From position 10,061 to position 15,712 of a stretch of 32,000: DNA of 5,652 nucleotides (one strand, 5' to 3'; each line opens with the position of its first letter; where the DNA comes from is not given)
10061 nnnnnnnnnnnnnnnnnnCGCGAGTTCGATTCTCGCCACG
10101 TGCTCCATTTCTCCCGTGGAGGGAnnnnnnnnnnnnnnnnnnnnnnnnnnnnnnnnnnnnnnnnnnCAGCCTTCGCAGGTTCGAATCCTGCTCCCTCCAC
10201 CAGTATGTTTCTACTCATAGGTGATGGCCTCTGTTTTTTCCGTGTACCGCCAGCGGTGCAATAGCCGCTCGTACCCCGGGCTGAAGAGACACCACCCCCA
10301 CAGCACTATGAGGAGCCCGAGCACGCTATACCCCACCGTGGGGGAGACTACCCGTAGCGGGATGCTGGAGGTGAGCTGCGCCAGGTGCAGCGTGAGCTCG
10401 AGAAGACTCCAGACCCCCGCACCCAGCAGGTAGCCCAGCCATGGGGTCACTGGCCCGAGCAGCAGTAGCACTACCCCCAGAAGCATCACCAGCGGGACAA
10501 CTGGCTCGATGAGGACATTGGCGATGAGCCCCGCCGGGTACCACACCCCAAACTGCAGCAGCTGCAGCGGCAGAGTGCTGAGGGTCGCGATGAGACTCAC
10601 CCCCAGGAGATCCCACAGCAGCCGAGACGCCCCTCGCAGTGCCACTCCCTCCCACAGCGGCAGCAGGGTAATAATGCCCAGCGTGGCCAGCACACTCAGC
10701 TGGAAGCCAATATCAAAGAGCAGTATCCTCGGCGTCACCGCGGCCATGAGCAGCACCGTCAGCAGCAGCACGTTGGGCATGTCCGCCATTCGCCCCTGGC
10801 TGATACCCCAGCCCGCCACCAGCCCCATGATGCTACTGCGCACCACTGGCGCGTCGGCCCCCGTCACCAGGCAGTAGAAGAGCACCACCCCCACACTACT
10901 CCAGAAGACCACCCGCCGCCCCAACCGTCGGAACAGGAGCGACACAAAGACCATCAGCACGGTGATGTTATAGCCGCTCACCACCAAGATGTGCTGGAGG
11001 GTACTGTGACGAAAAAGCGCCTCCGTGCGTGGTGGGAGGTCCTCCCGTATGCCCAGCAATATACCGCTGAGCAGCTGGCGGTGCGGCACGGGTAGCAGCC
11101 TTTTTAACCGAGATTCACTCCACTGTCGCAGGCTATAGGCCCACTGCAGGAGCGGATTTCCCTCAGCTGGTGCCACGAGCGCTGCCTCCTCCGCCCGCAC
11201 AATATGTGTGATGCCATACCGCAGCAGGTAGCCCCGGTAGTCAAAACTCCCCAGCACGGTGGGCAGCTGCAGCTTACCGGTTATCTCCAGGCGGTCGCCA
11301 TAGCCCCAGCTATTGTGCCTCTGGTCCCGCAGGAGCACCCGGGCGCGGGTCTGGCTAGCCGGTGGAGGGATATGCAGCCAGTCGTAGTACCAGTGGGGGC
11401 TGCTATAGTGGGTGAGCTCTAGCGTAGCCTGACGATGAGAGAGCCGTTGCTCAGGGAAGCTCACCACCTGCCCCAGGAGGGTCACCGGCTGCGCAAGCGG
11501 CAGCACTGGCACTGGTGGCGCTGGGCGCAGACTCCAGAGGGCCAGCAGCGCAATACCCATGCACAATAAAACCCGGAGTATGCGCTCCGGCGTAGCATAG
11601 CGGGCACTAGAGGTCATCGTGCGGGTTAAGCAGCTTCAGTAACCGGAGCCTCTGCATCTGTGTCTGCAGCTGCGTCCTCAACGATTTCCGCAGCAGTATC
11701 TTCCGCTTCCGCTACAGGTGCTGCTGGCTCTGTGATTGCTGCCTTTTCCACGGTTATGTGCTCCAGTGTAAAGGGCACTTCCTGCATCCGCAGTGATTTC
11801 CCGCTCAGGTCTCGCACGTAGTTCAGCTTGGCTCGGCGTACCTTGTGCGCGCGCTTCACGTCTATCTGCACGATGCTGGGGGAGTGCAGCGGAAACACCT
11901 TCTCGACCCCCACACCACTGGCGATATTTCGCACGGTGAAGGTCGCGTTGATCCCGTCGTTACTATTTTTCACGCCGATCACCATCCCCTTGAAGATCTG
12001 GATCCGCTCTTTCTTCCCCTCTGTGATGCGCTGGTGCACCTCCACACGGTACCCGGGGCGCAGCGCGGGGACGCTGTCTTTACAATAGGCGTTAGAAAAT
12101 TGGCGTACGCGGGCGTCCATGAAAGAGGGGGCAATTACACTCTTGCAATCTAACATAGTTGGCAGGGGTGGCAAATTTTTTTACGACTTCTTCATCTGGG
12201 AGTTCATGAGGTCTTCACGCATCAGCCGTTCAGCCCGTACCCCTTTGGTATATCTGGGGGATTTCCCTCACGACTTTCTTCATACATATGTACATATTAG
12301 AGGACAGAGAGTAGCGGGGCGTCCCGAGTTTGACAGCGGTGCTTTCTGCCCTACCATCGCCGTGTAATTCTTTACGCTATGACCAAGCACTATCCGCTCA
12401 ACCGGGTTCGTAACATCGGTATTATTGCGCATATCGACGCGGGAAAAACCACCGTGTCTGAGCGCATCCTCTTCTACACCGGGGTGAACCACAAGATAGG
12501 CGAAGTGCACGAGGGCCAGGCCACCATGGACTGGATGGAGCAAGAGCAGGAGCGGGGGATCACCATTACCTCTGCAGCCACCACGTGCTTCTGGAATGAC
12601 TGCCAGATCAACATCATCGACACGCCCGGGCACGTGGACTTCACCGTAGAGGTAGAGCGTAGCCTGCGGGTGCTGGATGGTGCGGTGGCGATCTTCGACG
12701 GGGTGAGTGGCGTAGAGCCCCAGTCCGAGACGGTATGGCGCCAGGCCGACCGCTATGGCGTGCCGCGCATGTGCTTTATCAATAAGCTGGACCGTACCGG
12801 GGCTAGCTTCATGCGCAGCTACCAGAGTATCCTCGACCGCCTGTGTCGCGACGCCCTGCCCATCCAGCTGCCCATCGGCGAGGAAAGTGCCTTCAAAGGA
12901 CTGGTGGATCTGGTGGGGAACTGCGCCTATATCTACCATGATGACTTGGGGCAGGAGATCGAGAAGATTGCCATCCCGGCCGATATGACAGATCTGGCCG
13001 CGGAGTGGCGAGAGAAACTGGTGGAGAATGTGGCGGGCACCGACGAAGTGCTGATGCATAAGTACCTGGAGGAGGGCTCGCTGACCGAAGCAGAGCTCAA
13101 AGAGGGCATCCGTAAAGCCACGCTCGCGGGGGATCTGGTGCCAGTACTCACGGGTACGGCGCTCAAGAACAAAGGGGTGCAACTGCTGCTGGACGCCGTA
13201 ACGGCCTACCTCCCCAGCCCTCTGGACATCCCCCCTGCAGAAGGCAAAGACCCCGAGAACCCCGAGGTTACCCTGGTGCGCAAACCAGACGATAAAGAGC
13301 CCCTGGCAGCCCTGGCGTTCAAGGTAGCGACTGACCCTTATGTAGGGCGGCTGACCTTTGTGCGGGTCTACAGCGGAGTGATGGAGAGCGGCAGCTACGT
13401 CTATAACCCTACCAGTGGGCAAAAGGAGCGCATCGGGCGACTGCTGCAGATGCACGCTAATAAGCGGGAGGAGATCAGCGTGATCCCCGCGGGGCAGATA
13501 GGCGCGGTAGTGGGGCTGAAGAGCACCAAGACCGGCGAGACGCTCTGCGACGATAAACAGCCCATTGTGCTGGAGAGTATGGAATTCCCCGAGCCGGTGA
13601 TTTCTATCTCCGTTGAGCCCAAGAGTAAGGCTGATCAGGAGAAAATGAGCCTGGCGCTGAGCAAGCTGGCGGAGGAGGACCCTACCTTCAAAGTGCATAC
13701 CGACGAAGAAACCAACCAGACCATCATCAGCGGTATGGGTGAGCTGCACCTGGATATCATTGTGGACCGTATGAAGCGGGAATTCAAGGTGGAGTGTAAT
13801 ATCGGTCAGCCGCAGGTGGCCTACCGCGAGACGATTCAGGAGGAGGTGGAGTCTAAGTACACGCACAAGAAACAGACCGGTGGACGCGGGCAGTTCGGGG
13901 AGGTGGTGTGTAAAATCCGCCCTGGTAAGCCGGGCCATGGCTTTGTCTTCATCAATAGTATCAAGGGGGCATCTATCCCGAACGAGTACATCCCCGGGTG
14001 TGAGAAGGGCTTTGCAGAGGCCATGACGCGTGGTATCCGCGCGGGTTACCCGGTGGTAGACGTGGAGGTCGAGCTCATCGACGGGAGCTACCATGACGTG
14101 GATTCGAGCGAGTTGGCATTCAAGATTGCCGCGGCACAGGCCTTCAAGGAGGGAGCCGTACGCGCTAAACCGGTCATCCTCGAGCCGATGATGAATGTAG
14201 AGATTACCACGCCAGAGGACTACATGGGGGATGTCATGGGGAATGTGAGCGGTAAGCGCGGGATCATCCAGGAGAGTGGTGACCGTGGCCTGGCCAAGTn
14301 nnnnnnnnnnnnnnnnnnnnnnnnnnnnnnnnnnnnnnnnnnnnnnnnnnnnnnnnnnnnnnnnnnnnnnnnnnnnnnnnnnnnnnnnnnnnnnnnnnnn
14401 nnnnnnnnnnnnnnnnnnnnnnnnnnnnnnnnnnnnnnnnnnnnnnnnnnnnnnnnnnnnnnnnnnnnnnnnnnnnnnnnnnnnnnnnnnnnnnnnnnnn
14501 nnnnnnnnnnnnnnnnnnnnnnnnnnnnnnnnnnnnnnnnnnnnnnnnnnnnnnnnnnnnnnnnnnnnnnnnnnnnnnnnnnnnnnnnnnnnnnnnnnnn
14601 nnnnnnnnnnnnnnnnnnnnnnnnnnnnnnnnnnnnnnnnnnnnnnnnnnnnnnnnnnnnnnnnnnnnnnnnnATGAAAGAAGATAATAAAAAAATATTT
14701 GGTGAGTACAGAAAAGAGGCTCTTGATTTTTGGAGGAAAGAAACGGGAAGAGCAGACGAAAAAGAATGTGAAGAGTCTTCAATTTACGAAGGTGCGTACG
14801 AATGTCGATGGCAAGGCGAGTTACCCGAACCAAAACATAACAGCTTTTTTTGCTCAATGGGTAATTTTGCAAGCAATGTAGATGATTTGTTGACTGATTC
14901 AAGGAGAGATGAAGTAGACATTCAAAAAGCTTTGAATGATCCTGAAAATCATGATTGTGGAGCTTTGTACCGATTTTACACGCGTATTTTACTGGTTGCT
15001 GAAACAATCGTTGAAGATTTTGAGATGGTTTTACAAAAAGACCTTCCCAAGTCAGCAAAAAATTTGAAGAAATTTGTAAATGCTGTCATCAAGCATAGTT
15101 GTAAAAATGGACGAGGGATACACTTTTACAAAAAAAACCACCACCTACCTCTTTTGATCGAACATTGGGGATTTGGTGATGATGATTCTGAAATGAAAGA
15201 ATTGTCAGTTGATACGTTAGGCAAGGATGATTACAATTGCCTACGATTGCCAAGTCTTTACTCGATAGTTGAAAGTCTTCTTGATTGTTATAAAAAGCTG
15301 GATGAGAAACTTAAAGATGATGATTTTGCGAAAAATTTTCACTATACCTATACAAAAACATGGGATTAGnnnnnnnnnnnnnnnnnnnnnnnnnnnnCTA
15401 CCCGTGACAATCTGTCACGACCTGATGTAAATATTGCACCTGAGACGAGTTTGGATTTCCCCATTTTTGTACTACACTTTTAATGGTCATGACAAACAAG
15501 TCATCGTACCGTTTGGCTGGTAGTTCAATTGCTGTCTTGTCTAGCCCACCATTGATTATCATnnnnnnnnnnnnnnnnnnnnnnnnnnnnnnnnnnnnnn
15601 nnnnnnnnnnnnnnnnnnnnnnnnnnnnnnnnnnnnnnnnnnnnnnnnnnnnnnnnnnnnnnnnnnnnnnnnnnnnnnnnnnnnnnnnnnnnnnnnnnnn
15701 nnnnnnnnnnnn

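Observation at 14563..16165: tRNA-Met-anchored AT-rich array of one-gene mini-cassettes, each bounded by a degenerate copy of the tRNA 3' end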

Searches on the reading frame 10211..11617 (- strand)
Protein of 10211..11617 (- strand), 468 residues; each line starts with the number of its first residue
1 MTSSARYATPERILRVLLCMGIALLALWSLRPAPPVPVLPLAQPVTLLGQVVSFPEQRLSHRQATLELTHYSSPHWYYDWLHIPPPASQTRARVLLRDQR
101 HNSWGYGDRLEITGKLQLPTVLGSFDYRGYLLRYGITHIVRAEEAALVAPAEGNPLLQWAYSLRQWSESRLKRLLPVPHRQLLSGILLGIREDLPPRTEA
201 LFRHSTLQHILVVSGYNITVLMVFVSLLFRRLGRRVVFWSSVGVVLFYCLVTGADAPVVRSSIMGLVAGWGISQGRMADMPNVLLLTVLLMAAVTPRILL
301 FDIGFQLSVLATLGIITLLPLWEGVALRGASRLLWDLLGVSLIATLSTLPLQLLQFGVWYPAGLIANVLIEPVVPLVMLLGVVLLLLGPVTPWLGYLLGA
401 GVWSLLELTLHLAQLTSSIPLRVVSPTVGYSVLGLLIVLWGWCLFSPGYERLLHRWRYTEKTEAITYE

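Call 12: search_protein_families(library=pfam, proteins=[window:10211-11617:-], max_evalue=0.01)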
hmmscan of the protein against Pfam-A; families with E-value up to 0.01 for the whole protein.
window:10211-11617:- (468 aa): 2 families
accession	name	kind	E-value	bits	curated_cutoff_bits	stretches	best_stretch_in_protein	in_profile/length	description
PF03772.21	Competence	-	1e-42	146.8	23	1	186-443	1-265/270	Competence protein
PF13567.11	DUF4131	-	4.2e-14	53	31.6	1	17-146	36-163/165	Domain of unknown function (DUF4131)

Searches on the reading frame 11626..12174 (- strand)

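Call 12: search_protein_families(library=pfam, proteins=[window:11626-12174:-], max_evalue=0.01)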
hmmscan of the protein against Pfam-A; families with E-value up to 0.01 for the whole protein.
window:11626-12174:- (182 aa): 1 family
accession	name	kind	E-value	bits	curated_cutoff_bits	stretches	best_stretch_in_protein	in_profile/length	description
PF01245.26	Ribosomal_L19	-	6.1e-38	129.6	22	1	23-132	3-110/111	Ribosomal protein L19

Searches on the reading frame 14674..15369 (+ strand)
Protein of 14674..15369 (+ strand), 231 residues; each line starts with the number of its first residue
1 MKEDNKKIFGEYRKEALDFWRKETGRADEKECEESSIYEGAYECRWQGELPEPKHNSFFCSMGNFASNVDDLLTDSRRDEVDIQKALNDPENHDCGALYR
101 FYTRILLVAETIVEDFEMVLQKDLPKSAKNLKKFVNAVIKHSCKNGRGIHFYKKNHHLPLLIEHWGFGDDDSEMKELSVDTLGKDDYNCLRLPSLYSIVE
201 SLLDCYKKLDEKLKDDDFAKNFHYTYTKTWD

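Call 12: search_protein_families(library=pfam, proteins=[window:14674-15369:+], max_evalue=0.01)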
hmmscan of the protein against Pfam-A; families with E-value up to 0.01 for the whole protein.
window:14674-15369:+ (231 aa): 0 families

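Call 17: find_homologous_proteins(query=window:14674-15369:+, max_evalue=0.01)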
Query window:14674-15369:+ (231 aa): 2 proteins with E <= 0.01 among 138 candidates.
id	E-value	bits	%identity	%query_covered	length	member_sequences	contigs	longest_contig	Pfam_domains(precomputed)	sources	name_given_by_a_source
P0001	1.8e-156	537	100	100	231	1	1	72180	-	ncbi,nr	ncbi:hypothetical protein H6771_03200 [Candidatus Peribacteria bacterium]|nr:hypothetical protein [C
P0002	1.9e-10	59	28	68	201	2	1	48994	-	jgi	jgi:uncharacterized metal-binding protein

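Call 21: find_encoding_contigs(protein=P0002, flank=6000, max_places=4)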
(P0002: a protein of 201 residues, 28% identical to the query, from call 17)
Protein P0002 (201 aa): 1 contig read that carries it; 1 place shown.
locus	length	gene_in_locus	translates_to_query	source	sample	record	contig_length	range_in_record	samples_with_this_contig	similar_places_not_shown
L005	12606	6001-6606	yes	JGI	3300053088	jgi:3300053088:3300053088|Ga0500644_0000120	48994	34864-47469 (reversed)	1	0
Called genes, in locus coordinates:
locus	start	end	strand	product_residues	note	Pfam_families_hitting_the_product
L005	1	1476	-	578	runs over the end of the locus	PF00962:A_deaminase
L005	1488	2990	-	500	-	-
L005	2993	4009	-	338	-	-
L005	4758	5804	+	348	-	-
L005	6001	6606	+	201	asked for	-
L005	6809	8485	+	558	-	PF14280:DUF4365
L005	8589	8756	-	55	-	-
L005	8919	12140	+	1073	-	-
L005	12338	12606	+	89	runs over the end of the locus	-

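Call 22: find_encoding_contigs(protein=P0001, flank=10000, max_places=4)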
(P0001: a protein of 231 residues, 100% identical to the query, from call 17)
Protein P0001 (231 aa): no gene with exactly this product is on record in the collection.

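Call 98: search_protein_families(library=padloc, proteins=[window:14674-15369:+], max_evalue=0.001)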
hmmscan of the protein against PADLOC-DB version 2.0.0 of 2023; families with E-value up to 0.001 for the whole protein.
window:14674-15369:+ (231 aa): 0 families

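Call 99: search_protein_families(library=ncbifam, proteins=[window:14674-15369:+], max_evalue=0.001)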
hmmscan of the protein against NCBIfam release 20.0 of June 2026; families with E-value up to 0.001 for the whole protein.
window:14674-15369:+ (231 aa): 0 families

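Call 110: predict_structure(protein=window:14674-15369:+)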
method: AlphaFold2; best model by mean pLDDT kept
length: 231 residues; sequences in the alignment: 1
mean_pLDDT: 38.5   pTM: 0.29
mean pLDDT of the five models: 38.5, 37.7, 37.3, 36.4, 36.0
residues with pLDDT >= 90: 0; 70-90: 0; 50-70: 23; < 50: 208
segments of 3 or more residues with pLDDT < 50: 1-82, 92-99, 115-122, 124-128, 130-207, 212-214, 216-231
pLDDT, mean of each block of 10 residues (from residue 1): 31 44 42 32 31 34 43 44 49 48 51 48 47 46 28 25 26 26 30 40 47 44 31 27
secondary structure, 60 per line:
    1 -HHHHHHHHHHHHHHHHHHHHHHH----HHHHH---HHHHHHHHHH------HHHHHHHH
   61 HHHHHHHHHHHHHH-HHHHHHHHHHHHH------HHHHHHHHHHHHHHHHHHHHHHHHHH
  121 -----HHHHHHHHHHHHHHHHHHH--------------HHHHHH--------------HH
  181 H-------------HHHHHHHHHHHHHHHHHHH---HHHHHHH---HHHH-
elements in order: H2-24 H29-33 H37-46 H53-74 H76-88 H95-120 H126-144 H159-164 H195-213 H217-223 H227-230

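Call 112: search_solved_structures(query=window:14674-15369:+, max_evalue=1)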
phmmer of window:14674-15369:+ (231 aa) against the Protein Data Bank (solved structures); distinct sequences matched with E-value up to 1: 1.
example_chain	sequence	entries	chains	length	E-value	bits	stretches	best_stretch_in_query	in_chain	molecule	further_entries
2gi4_A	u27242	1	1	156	0.45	13.6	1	119-170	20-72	possible phosphotyrosine protein phosphatase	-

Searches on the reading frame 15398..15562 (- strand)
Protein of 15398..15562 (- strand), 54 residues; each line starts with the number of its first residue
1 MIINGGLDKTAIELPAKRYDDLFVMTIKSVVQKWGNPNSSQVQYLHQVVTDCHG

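Call 66: search_protein_representatives(protein=window:15398-15562:-)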
Query: 54 residues. Proteins with E-value up to 0.001 (for the whole library): 3; up to 1e-10: 2; up to 1e-30: 0. The best 3 are listed.
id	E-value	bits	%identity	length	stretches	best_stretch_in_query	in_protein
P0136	1.4e-17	78.2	77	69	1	7-54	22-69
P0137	9.7e-13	63.1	41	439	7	22-48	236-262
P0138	8.2e-05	38.4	29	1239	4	11-52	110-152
